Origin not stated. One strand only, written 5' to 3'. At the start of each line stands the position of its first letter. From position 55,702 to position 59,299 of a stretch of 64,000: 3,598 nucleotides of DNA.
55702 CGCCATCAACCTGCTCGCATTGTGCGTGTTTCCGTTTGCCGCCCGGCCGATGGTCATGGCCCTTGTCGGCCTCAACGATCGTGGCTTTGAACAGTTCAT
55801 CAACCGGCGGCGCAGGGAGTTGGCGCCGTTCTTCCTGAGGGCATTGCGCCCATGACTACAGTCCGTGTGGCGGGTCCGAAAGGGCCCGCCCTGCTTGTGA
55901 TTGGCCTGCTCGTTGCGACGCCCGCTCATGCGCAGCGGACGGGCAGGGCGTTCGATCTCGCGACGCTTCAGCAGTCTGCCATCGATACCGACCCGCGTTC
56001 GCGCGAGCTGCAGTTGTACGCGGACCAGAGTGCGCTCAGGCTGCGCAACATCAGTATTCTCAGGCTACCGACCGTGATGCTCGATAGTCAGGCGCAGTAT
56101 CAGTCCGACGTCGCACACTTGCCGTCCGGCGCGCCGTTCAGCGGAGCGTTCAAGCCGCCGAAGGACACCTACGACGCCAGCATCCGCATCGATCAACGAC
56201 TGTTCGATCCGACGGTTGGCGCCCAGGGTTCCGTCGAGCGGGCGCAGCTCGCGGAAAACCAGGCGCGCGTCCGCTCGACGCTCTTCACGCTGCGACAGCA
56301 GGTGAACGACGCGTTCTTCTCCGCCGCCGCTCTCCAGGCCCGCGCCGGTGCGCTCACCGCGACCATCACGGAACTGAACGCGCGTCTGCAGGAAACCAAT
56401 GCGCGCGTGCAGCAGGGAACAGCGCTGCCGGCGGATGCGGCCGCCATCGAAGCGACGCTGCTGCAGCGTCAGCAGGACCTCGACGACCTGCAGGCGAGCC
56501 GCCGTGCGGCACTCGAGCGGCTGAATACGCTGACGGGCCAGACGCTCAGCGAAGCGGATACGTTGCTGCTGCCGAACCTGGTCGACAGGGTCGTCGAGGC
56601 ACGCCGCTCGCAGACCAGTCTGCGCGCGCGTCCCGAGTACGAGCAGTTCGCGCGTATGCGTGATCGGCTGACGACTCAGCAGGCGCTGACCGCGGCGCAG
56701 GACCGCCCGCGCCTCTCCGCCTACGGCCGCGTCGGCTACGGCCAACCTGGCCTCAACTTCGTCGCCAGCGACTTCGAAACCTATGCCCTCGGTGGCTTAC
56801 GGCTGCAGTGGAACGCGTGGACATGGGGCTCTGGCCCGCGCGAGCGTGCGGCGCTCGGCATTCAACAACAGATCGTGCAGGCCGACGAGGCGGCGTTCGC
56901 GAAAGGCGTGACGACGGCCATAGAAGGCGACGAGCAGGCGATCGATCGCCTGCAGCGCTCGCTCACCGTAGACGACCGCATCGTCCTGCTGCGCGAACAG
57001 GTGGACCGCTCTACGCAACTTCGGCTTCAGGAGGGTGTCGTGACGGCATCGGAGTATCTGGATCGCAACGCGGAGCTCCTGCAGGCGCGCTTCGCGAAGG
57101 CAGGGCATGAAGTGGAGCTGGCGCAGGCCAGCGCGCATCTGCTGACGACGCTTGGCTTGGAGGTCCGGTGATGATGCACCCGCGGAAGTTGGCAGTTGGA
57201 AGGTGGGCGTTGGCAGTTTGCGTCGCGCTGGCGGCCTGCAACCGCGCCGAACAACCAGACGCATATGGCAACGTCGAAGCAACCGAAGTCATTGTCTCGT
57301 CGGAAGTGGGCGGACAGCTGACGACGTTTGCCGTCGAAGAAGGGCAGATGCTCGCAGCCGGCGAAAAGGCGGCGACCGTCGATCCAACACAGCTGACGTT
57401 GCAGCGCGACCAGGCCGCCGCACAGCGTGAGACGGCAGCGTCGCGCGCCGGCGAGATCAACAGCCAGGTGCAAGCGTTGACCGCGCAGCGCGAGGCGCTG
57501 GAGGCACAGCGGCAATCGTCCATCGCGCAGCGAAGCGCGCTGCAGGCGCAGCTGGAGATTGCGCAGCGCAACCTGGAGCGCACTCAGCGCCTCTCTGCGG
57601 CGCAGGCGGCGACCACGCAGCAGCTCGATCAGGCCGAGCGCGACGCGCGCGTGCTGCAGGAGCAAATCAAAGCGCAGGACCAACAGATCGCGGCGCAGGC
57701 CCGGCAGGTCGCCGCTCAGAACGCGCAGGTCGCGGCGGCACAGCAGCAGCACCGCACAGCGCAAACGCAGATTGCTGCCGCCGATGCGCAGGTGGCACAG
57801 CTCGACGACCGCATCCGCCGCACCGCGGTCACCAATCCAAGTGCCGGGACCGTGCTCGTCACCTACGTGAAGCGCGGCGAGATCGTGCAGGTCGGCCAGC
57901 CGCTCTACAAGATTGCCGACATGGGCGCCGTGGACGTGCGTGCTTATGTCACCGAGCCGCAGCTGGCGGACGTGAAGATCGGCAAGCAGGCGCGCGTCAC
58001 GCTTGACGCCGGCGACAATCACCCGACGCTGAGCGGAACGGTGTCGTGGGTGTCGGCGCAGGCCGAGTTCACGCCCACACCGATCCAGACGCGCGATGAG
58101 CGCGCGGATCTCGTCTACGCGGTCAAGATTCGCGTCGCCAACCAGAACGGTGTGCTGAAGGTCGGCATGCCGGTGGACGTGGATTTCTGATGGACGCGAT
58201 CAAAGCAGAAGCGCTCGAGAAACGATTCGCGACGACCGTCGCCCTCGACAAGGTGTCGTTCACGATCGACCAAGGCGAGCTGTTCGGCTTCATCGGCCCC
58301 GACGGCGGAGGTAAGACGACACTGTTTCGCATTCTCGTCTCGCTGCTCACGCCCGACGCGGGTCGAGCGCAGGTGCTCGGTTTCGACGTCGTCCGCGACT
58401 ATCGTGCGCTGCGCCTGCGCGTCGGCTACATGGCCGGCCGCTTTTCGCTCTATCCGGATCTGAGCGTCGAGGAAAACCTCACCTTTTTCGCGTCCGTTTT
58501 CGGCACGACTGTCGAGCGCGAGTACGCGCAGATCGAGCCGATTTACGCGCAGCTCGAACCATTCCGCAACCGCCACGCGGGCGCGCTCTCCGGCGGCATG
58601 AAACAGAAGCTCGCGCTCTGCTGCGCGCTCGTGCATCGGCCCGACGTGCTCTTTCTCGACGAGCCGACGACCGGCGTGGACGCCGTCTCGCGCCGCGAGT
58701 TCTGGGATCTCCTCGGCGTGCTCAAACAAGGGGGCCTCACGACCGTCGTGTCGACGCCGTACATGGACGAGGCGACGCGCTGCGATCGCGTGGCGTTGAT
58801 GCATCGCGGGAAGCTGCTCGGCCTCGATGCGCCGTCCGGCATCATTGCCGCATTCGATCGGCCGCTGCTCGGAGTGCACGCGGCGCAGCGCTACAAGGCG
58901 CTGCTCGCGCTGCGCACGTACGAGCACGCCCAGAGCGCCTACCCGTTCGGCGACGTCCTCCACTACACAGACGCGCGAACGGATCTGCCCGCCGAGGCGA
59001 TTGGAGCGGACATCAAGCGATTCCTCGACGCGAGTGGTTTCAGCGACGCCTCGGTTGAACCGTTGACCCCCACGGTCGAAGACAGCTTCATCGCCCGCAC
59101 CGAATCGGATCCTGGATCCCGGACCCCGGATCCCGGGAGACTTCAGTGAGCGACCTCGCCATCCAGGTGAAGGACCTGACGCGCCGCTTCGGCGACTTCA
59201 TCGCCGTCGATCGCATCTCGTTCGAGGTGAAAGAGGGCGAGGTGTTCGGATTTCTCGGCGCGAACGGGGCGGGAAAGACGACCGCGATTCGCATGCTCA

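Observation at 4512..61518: Recurrent arrays of about four locus-specific tandem heptamers at gene junctions and other mutation-tolerant positions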

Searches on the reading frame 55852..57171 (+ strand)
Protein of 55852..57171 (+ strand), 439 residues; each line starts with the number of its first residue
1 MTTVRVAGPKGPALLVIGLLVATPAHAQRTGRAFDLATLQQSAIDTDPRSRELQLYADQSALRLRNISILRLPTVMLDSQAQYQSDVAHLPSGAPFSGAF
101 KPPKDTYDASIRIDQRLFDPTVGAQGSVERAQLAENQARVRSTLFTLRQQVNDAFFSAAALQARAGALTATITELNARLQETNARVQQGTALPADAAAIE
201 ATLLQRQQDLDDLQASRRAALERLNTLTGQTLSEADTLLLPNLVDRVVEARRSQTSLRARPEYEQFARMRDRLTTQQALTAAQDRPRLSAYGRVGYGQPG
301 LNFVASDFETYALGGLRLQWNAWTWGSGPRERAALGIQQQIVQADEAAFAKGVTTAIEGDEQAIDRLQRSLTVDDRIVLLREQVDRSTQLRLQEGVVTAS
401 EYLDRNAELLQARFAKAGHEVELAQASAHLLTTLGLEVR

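Call 9: search_protein_families(library=pfam, proteins=[window:55852-57171:+])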
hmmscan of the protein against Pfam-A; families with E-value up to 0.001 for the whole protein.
window:55852-57171:+ (439 aa): 1 family
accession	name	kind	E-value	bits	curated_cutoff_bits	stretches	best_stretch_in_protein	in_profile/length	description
PF02321.23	OEP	-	9.2e-19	68.4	22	2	36-229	1-187/187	Outer membrane efflux protein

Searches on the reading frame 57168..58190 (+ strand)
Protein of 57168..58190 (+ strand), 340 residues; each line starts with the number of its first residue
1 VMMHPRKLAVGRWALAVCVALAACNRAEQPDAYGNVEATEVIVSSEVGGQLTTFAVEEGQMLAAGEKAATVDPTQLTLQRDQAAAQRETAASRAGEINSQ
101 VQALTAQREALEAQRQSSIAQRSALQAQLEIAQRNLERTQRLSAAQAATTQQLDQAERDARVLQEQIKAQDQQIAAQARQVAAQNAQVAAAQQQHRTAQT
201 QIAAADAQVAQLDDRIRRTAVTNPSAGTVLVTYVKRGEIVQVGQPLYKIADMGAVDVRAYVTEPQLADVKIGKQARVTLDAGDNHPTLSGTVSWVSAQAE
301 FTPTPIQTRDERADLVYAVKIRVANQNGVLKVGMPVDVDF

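Call 9: search_protein_families(library=pfam, proteins=[window:57168-58190:+])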
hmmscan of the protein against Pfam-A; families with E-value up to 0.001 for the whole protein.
window:57168-58190:+ (340 aa): 4 families
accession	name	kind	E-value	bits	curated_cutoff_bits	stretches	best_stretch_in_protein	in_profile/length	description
PF13437.12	HlyD_3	-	1.9e-13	51.5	22.2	1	223-333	4-106/106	HlyD family secretion protein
PF16576.10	HlyD_D23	-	7.3e-12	45.5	30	1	166-334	56-212/214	Barrel-sandwich domain of CusB or HlyD membrane-fusion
PF13533.13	Biotin_lipoyl_2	-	1.9e-05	24.8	29.8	0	221-249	3-31/32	Biotin-lipoyl like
PF00364.28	Biotin_lipoyl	-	0.00065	19.9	22.1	0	221-249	45-73/73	Biotin-requiring enzyme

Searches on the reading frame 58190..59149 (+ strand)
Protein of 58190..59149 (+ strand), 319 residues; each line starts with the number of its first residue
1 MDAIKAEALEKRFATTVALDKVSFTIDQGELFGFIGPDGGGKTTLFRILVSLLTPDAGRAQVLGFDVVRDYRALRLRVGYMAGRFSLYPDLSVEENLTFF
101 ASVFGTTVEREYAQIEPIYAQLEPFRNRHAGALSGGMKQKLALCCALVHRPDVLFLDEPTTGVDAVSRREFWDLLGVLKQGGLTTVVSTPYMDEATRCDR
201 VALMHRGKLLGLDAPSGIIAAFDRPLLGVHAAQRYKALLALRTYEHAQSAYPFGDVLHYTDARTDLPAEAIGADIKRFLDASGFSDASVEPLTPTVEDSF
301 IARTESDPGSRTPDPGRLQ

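Call 9: search_protein_families(library=pfam, proteins=[window:58190-59149:+])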
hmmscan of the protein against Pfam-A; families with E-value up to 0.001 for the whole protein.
window:58190-59149:+ (319 aa): 2 families
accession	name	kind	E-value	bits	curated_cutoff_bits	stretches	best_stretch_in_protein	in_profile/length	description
PF00005.33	ABC_tran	-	1.7e-27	97.1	25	1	19-161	1-137/137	ABC transporter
PF13304.12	AAA_21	-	1.3e-08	35.8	27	1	131-189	236-297/304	AAA domain, putative AbiEii toxin, Type IV TA system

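Call 67: find_homologous_proteins(query=window:58190-59149:+, max_evalue=1e-80)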
Query window:58190-59149:+ (319 aa): 7804 proteins with E <= 1e-80 among 8000 candidates; the best 120 are listed.
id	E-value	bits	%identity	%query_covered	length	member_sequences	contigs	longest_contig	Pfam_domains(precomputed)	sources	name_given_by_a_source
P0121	3.9e-209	711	100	100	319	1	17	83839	PF00005.34,PF13304.13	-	-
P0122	1.3e-208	709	100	100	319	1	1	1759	PF00005.34,PF13304.13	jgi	jgi:ABC-type multidrug transport system ATPase subunit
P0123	3.6e-208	708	100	100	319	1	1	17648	PF00005.34,PF13304.13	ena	-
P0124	7.4e-207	704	99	100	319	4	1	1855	PF00005.34,PF13304.13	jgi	jgi:ABC-type multidrug transport system ATPase subunit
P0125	8.5e-206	700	98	100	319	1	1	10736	PF00005.34,PF13304.13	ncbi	-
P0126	9.3e-206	700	99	100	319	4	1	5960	PF00005.34,PF13304.13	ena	-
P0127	3.3e-205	698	98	100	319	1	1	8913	PF00005.34,PF13304.13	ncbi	-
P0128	6.9e-192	654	91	100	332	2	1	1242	PF00005.34,PF13304.13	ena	-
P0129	7.2e-192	654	91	99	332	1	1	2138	PF00005.34,PF13304.13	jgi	jgi:ABC-2 type transport system ATP-binding protein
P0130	3.5e-189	645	91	98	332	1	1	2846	PF00005.34,PF13304.13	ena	-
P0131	8.6e-179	611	87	98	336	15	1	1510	PF00005.34,PF13304.13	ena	-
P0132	1.2e-178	611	87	99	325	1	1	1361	PF00005.34,PF13304.13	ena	-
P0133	1.4e-177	607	83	98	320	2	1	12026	PF00005.34,PF13304.13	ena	-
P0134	3.8e-171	586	83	99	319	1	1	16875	PF00005.34,PF13304.13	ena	-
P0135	2.7e-170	583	80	99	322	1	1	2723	PF00005.34,PF13304.13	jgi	jgi:ABC-2 type transport system ATP-binding protein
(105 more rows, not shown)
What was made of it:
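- On STRR (cyanobacterial heptanucleotide repeats): A homologue is named Vicinamibacterales/Acidobacteria by its source (call 67).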
